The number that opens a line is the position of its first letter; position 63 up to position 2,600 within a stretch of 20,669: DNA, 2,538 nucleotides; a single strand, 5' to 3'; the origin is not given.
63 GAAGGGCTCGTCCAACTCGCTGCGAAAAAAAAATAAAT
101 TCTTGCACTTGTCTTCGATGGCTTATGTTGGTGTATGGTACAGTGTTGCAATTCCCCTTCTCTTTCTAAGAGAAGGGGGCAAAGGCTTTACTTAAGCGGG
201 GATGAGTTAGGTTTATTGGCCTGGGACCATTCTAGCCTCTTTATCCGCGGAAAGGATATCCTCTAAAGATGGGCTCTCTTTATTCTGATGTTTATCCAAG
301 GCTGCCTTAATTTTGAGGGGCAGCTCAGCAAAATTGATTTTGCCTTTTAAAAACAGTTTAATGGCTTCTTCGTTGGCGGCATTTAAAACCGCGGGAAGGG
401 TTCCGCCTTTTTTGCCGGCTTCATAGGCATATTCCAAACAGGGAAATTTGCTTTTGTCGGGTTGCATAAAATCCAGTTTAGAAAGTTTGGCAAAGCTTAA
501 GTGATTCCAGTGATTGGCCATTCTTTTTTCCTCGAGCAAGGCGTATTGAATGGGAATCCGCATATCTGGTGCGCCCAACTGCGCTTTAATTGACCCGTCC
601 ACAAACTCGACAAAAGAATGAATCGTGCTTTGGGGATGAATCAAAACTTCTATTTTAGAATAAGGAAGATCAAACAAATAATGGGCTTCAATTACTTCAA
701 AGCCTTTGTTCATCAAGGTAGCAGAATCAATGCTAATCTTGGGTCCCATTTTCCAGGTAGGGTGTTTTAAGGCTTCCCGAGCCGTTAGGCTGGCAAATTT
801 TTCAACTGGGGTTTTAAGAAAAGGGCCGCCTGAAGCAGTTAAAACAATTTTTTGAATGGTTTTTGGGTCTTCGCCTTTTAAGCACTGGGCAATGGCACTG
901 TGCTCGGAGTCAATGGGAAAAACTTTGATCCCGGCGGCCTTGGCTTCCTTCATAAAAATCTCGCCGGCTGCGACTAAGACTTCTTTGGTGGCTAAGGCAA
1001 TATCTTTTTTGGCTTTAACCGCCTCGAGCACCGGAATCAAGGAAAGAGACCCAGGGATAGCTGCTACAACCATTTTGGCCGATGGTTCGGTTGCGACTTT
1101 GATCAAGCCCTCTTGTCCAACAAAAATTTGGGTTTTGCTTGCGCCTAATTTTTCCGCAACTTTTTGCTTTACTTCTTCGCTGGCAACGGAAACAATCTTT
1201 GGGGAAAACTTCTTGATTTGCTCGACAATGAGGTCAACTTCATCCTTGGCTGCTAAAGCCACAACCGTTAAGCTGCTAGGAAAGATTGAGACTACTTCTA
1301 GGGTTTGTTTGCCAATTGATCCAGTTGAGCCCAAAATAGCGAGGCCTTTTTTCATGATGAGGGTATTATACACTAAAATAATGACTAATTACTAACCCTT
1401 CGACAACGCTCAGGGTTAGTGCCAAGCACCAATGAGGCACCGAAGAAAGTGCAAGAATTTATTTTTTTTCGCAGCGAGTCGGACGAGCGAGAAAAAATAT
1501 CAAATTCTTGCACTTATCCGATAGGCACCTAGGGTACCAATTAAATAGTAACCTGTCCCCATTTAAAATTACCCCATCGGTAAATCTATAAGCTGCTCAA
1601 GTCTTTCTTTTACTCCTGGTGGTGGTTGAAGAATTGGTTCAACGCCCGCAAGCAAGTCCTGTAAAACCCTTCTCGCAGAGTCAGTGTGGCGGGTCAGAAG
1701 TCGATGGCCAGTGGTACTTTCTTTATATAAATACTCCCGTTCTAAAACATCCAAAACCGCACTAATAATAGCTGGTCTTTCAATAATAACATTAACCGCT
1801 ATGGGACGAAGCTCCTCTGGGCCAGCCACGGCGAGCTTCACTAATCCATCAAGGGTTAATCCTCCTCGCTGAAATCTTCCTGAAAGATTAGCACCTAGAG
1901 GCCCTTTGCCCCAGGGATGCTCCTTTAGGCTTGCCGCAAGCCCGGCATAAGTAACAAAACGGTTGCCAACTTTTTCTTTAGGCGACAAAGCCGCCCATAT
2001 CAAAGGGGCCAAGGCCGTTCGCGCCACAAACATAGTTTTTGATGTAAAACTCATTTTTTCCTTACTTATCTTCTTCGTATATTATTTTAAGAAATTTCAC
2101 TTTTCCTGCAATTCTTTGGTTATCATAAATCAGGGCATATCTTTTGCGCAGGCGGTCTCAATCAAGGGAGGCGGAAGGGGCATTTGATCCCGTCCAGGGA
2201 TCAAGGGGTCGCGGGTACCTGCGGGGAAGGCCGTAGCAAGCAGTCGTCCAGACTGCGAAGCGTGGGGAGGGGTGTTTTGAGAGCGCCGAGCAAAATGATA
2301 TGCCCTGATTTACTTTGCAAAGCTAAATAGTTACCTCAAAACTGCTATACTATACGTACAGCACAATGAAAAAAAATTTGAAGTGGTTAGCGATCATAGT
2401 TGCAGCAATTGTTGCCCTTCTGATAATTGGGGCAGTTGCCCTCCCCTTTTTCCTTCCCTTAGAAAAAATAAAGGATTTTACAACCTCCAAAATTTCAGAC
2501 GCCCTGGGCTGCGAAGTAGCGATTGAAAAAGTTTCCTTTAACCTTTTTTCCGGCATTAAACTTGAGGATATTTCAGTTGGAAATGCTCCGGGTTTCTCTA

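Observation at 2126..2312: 187-nt GC-rich element closed by 22/23-nt inverted repeats with two GUCCA-loop hairpins: a candidate structured ncRNA or MITE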

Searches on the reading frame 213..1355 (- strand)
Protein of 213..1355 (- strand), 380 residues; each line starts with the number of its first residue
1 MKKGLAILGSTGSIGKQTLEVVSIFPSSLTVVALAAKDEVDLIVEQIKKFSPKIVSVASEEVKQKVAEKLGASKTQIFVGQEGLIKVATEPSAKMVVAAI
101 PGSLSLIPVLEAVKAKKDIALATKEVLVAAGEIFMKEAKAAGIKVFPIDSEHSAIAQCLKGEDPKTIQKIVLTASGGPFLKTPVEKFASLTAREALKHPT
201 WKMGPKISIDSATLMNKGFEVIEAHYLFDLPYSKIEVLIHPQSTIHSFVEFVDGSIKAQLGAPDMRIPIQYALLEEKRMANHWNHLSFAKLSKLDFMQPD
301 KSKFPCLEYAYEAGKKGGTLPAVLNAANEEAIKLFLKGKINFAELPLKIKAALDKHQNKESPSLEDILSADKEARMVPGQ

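Call 68: find_encoding_contigs(protein=window:213-1355:-, flank=10000, max_places=10)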
Protein window:213-1355:- (380 aa): 1 contig read that carries it; 1 place shown.
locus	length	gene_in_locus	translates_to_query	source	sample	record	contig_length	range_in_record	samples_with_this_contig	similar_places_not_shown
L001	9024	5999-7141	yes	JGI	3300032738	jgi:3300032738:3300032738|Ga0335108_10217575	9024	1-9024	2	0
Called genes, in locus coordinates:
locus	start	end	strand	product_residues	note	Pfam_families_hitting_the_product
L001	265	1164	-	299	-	-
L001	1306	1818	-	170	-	PF00156:Pribosyltran, PF14681:UPRTase (weak)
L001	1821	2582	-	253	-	PF01145:Band_7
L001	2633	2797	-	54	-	PF26391:MamI (weak)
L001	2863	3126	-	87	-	-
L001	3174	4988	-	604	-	PF05170:AsmA, PF05359:DUF748, PF13116:YhdP (weak)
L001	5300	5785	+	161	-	-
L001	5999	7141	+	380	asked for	PF02670:DXP_reductoisom, PF08436:DXP_redisom_C, PF13288:DXPR_C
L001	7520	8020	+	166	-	-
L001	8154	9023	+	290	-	?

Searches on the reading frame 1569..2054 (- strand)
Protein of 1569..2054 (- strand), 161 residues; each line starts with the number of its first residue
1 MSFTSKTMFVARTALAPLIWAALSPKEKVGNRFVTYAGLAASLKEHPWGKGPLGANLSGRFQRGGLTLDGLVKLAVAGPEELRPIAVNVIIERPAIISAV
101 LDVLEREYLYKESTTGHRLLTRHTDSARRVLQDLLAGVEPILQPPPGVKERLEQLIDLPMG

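Call 11: search_protein_families(library=pfam, proteins=[window:1569-2054:-], max_evalue=0.01)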
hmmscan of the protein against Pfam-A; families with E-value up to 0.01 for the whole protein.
window:1569-2054:- (161 aa): 0 families

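Call 12: find_encoding_contigs(protein=window:1569-2054:-, flank=10000, max_places=10)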
Protein window:1569-2054:- (161 aa): 1 contig read that carries it; 1 place shown.
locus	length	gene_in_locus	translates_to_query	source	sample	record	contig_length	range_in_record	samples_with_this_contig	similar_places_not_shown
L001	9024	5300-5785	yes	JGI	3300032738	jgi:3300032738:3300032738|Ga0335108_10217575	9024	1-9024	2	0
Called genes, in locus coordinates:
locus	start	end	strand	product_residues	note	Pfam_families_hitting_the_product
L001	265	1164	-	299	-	-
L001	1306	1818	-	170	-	PF00156:Pribosyltran, PF14681:UPRTase (weak)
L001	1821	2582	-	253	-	PF01145:Band_7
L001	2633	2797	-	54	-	PF26391:MamI (weak)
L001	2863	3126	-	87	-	-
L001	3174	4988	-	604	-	PF05170:AsmA, PF05359:DUF748, PF13116:YhdP (weak)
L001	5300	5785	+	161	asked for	-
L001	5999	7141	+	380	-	PF02670:DXP_reductoisom, PF08436:DXP_redisom_C, PF13288:DXPR_C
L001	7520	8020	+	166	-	-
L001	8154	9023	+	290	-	?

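Call 13: find_homologous_proteins(query=window:1569-2054:-)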
Query window:1569-2054:- (161 aa): 1 proteins with E <= 0.001 among 186 candidates.
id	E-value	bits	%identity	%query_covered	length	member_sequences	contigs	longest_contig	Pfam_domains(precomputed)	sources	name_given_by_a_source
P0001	5.8e-99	346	100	100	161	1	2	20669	-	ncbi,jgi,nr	ncbi:MAG: hypothetical protein HQ596_05035 [Candidatus Saganbacteria bacterium]|nr:hypothetical prot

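Call 39: search_protein_representatives(protein=window:1569-2054:-)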
Query: 161 residues. Proteins with E-value up to 0.001 (for the whole library): 7; up to 1e-10: 1; up to 1e-30: 1. The best 7 are listed.
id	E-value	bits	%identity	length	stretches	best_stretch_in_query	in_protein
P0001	1.8e-99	346.4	100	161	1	1-161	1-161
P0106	9.8e-08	48.4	39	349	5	33-70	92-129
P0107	2.2e-07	47.2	35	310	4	33-78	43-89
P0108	3.4e-05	40.1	36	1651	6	36-69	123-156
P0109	1.2e-04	38.3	31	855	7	73-122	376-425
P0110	1.8e-04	37.8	35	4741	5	81-126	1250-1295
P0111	3.8e-04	36.7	32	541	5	113-149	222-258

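Call 40: search_protein_families(library=pfam, proteins=[P0106, P0107, P0109, P0111], max_evalue=0.01)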
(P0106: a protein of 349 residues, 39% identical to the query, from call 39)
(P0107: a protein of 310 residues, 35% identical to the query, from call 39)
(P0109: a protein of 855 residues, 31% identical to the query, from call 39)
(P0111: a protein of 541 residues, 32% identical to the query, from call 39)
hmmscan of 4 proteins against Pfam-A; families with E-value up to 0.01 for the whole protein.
P0106 (349 aa): 2 families
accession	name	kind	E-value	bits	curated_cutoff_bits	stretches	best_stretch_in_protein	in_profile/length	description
PF12098.13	DUF3574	-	1.7e-08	34.7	25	0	227-277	23-71/103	Protein of unknown function (DUF3574)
PF13517.12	FG-GAP_3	-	1.5e-07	32.3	26.9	0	263-305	6-49/61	FG-GAP-like repeat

P0107 (310 aa): 6 families
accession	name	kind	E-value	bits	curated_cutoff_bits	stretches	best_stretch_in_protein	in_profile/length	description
PF22444.1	PaaX-like_Fer-like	-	1.8e-10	40.9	26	0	82-98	20-36/44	PaaX-like, ferredoxin-like domain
PF00498.31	FHA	-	6.3e-06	27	20.7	0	18-33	15-30/67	FHA domain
PF10058.14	Zn_ribbon_10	-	2.1e-05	24.6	24.2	0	15-30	11-26/54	ER junction formation factor lunapark, zinc ribbon finger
PF10818.13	SecM_small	-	0.00016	22.8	26.1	0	72-89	11-28/95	secA translation cis-regulator SecM, small type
PF00870.23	P53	-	0.00026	21.3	27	0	53-73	164-184/193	P53 DNA-binding domain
PF14670.12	FXa_inhibition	-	0.00036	21.1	33.4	0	63-74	3-14/36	Coagulation Factor Xa inhibitory site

P0109 (855 aa): 26 families (the best 25 are shown)
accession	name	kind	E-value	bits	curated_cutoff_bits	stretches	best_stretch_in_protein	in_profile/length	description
PF13374.12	TPR_10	-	2.7e-85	278.6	27.5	9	573-610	1-38/42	Tetratricopeptide repeat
PF13424.12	TPR_12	-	1.3e-79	262.9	30.1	9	618-698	1-77/77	Tetratricopeptide repeat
PF24885.1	TPR_NPHP3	-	2.3e-55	188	100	6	305-426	106-219/239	Nephrocystin-3 TPR domain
PF00515.34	TPR_1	-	1.9e-41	138.6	27.8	3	344-375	1-32/34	Tetratricopeptide repeat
PF13181.12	TPR_8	-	9.2e-33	110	25.7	1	622-652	3-33/34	Tetratricopeptide repeat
PF13176.12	TPR_7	-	9.1e-30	100.6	27.9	1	622-653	1-32/36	Tetratricopeptide repeat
PF07719.23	TPR_2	-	1.5e-27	93.8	27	1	299-327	2-30/34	Tetratricopeptide repeat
PF09094.16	AmyA-A_glucT_m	-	1.3e-17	64.5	27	0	403-440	7-44/80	Alpha-amylase/4-alpha-glucanotransferase, middle domain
PF24165.1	TMP_C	-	1.4e-11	44.6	27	0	697-716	7-26/36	Tape measure protein C-terminal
PF17874.7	TPR_MalT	-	3.1e-10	40.3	45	0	429-516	74-156/336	MalT-like TPR region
PF14559.12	TPR_19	-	9e-10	39.2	25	0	686-742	4-55/68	Tetratricopeptide repeat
PF21325.3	SHPRH_helical-1st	-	8.3e-08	32.8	27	0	337-376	18-56/95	E3 ubiquitin-protein ligase SHPRH, first helical domain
PF07827.16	KNTase_C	-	3.6e-07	30.5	26.4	0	656-700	44-91/132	KNTase C-terminal domain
PF13226.11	DUF4034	-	3.8e-07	30.2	21.3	0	358-440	12-81/274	Domain of unknown function (DUF4034)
PF13431.12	TPR_17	-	8.2e-07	29.3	24.4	0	781-811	3-33/34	Tetratricopeptide repeat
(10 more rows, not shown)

P0111 (541 aa): 2 families
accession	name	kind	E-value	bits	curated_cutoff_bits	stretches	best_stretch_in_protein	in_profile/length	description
PF01206.22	TusA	-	6.8e-06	26.3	28.6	0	271-299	35-63/70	Sulfurtransferase TusA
PF23984.1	DUF7307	-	0.00012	22.4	27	0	145-173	65-94/129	Pam3 gp33-like protein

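Call 42: predict_structure(protein=window:1569-2054:-)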
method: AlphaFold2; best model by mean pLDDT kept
length: 161 residues; sequences in the alignment: 1
mean_pLDDT: 62.4   pTM: 0.59
mean pLDDT of the five models: 62.4, 62.2, 53.9, 45.8, 40.2
residues with pLDDT >= 90: 2; 70-90: 63; 50-70: 49; < 50: 47
segments of 3 or more residues with pLDDT < 50: 1-35
pLDDT, mean of each block of 10 residues (from residue 1): 35 40 38 43 51 56 59 79 73 74 80 51 82 83 74 81 53
secondary structure, 60 per line:
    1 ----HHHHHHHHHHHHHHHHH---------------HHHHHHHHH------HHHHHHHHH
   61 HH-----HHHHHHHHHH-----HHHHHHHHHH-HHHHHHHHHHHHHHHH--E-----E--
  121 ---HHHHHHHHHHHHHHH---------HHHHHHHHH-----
elements in order: H5-21 H37-45 H52-62 H68-77 H83-92 H94-109 H124-138 H148-156

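Call 45: fold_search(model_id=the predicted structure, library=pdb)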
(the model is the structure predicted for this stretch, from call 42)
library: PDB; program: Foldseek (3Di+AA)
matches with E <= 10: 390; with E <= 0.001: 0
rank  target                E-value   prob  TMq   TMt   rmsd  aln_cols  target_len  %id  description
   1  5mfd_J                2.0e-01  0.21  0.21  0.12  14.6       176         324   13  Designed armadillo repeat protein YIIIM''6AII in complex with pD_(KR)5 (released 2017-07-19)
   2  5h2x_A                2.3e-01  0.16  0.20  0.11  14.0       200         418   15  Crystal structure of the karyopherin Kap60p bound to the SUMO protease Ulp1p (150-172) (released 2016-12-14)
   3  5h2w_C                2.7e-01  0.18  0.21  0.12  13.5       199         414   16  Crystal structure of the karyopherin Kap60p bound to the SUMO protease Ulp1p (150-340) (released 2016-12-14)
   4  5mfg_D                2.7e-01  0.16  0.21  0.15  14.8       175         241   12  Designed armadillo repeat protein YIIIM5AII in complex with peptide (RR)4 (released 2017-09-13)
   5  5mfh_A                3.0e-01  0.20  0.23  0.15  13.5       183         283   12  Designed armadillo repeat protein YIIIM5AII in complex with peptide (RR)5 (released 2017-09-13)
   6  5mfd_G                3.2e-01  0.23  0.24  0.14  14.1       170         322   13  Designed armadillo repeat protein YIIIM''6AII in complex with pD_(KR)5 (released 2017-07-19)
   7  4v3o_D                3.2e-01  0.20  0.22  0.15  13.8       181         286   12  Designed armadillo repeat protein with 5 internal repeats, 2nd generation C-cap and 3rd generation N-cap. (released 2016-01-13)
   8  6s9l_A                3.3e-01  0.18  0.22  0.14  14.7       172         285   13  Designed Armadillo Repeat protein Lock1 bound to (KR)4KLSF target (released 2020-02-19)
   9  5mfb_A                3.3e-01  0.16  0.21  0.16  14.1       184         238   18  Designed armadillo repeat protein YIII(Dq)4CqI (released 2017-09-13)
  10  4v3o_C                3.5e-01  0.25  0.24  0.16  14.2       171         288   14  Designed armadillo repeat protein with 5 internal repeats, 2nd generation C-cap and 3rd generation N-cap. (released 2016-01-13)
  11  5mff_A                3.5e-01  0.16  0.22  0.16  13.5       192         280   11  Designed armadillo repeat protein YIIIM5AII in complex with peptide (RR)5 (released 2017-09-13)
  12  5mfl_A                3.7e-01  0.18  0.23  0.13  14.9       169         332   13  Designed armadillo repeat protein (KR)5_GS10_YIIIM6AII (released 2017-09-13)
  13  5mfl_B                3.7e-01  0.16  0.22  0.12  15.0       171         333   13  Designed armadillo repeat protein (KR)5_GS10_YIIIM6AII (released 2017-09-13)
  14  5mfm_C                4.3e-01  0.13  0.20  0.12  14.4       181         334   12  Designed armadillo repeat protein peptide fusion YIIIM6AII_GS11_(KR)5 (released 2017-09-13)
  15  5mfe_B                4.5e-01  0.18  0.23  0.15  14.2       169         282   13  Designed armadillo repeat protein YIIIM5AII in complex with (RR)4 peptide (released 2017-09-13)
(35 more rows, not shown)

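Call 69: search_protein_families(library=pfam, proteins=[L001:7520-8020:+, L001:8154-9023:+], max_evalue=0.01)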
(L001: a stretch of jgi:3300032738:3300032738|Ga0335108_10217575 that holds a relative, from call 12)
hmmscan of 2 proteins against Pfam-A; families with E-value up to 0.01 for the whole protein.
L001:7520-8020:+ (166 aa): 0 families

L001:8154-9023:+ (290 aa): 0 families

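Call 78: search_protein_families(library=phrogs, proteins=[window:1569-2054:-], max_evalue=0.01)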
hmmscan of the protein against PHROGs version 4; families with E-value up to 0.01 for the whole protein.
window:1569-2054:- (161 aa): 0 families

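Call 79: search_protein_families(library=padloc, proteins=[window:1569-2054:-], max_evalue=0.01)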
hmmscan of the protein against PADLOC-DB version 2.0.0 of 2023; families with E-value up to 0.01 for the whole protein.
window:1569-2054:- (161 aa): 0 families

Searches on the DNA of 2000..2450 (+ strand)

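Call 4: search_rna_families(source=window, start=2000, end=2450, threshold=evalue, max_evalue=10, show_alignments=4)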
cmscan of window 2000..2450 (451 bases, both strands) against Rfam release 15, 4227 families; matches with E-value up to 10: 3.
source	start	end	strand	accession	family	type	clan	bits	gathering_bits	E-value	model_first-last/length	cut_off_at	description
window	2003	2059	+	RF02057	STnc40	Gene; sRNA;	-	18.9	45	1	1-70/70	no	Salmonella enterica sRNA STnc40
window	2089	2134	-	RF00287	SNORD44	Gene; snRNA; snoRNA; CD-box;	CL00060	14.6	40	2.8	1-61/61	no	Small nucleolar RNA SNORD44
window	2281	2377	+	RF02958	drum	Gene; sRNA;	-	13.7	43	5.2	1-112/112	no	drum RNA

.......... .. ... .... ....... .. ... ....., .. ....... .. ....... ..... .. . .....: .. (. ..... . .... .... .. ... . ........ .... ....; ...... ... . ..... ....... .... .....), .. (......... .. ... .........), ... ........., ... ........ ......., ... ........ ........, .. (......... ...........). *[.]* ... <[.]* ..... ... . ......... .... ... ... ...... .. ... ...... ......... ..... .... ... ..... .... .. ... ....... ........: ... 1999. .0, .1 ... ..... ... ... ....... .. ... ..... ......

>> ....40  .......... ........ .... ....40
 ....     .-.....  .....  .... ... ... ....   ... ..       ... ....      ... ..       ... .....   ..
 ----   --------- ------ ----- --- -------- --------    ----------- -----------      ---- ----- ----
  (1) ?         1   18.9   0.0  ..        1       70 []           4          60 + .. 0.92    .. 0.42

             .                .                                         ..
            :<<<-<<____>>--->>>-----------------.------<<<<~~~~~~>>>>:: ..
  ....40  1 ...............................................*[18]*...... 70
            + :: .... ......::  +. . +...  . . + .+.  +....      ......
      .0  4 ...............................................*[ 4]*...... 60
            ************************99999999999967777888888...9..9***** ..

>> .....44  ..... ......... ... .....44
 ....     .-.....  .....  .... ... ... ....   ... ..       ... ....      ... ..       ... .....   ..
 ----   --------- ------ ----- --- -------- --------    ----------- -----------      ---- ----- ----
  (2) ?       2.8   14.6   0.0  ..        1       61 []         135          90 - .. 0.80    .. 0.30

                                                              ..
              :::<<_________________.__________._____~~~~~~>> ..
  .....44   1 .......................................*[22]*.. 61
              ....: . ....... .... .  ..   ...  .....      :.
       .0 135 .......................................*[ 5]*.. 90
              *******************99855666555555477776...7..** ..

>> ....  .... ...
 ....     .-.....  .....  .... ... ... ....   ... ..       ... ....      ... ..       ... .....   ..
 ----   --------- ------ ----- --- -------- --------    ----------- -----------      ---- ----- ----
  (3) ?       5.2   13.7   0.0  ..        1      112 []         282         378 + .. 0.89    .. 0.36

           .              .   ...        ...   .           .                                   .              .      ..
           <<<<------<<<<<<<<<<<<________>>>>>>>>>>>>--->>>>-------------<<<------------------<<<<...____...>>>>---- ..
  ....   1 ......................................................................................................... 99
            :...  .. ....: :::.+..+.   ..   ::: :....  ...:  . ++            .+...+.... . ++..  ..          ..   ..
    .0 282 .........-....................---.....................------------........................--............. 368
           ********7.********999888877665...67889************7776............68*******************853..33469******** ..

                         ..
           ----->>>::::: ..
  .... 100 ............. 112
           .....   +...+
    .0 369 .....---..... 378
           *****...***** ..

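Call 22: search_dna_similar(query=window:2100-2340:+, collection=phages, mode=distant, max_evalue=1)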
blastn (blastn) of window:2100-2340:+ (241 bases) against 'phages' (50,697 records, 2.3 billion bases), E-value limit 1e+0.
No match.

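Call 23: search_dna_similar(query=window:2100-2340:+, collection=plasmids, mode=distant, max_evalue=1)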
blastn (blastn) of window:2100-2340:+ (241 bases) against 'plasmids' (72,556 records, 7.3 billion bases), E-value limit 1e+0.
Records with a match: 1; places in all: 1; records where one place covers at least 80% of the query: 0.
Best place of each record, by identity: 80-90% 1.
By first word of the organism name: Edwardsiella 1.
By predicted mobility (MOB-suite, as given by PLSDB): non-mobilizable 1.
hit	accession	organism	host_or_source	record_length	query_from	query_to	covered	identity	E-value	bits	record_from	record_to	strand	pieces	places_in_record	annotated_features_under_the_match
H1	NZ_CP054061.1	Edwardsiella ictaluri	cell culture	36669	113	147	15%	85.7%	7e-1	42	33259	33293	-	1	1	hypothetical protein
